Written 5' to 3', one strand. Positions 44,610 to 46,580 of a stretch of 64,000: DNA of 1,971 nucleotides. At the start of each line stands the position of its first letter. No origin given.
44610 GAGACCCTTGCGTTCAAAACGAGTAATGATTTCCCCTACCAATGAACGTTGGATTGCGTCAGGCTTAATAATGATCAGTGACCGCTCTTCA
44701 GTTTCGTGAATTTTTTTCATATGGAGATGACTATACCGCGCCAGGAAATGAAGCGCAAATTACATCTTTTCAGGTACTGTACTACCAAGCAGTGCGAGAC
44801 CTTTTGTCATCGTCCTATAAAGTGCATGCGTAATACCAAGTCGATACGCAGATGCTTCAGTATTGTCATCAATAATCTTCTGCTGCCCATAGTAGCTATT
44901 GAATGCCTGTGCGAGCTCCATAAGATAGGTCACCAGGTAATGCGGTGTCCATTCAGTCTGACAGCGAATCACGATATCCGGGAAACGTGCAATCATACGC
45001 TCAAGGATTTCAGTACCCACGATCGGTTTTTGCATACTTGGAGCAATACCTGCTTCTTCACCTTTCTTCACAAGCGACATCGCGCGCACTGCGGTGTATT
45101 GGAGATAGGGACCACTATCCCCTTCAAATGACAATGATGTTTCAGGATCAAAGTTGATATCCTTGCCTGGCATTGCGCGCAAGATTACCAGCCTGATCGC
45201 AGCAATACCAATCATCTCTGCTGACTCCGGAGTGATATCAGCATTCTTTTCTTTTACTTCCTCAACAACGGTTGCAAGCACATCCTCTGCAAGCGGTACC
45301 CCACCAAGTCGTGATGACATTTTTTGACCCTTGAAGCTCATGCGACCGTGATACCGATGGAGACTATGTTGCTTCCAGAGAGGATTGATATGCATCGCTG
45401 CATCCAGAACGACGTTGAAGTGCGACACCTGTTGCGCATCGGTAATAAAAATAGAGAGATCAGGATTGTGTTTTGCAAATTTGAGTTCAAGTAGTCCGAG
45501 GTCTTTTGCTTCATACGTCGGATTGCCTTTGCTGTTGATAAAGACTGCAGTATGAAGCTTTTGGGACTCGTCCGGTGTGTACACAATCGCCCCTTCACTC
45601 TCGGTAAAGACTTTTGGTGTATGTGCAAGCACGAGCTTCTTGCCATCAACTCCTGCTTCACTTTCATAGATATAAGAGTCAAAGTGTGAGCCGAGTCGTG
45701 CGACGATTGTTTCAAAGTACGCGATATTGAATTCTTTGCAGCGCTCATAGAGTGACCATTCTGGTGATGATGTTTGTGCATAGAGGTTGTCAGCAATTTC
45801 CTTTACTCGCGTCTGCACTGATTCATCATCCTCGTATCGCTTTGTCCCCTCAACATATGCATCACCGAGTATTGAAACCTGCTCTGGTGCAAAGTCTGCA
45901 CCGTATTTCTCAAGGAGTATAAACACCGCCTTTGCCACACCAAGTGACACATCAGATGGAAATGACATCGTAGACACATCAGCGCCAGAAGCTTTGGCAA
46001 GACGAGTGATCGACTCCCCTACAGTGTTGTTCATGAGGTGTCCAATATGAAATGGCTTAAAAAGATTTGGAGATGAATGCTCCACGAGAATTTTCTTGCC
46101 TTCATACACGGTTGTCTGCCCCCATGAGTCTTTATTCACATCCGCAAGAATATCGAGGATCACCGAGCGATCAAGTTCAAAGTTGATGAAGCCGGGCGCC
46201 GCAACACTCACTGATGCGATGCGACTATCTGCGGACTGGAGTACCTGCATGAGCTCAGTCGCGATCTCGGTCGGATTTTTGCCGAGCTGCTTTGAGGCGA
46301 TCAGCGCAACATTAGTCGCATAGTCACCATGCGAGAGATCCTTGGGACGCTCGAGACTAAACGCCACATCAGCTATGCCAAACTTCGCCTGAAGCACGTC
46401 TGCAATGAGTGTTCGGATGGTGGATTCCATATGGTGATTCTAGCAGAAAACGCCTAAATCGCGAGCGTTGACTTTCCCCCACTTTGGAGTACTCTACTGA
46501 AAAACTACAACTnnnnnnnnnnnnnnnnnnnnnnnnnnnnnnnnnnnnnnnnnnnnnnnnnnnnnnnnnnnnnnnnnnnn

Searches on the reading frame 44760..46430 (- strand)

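Call 42: search_protein_families(library=pfam, proteins=[window:44760-46430:-], max_evalue=0.001)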
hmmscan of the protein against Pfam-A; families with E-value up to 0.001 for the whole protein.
window:44760-46430:- (556 aa): 4 families
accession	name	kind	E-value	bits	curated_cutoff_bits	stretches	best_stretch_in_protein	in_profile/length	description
PF00750.26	tRNA-synt_1d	-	5.7e-23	81.9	23.3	1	103-414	11-334/349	tRNA synthetases class I (R), catalytic domain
PF05746.21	DALR_1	-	4.8e-22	78.7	22.3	1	443-556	1-117/117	DALR anticodon binding domain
PF03485.21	Arg_tRNA_synt_N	-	4.6e-21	75.7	21.5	1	4-86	2-85/85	Arginyl tRNA synthetase N terminal domain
PF00133.28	tRNA-synt_1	-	5.7e-05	22.5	22.7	0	116-154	27-65/414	tRNA synthetases class I (I, L, M and V)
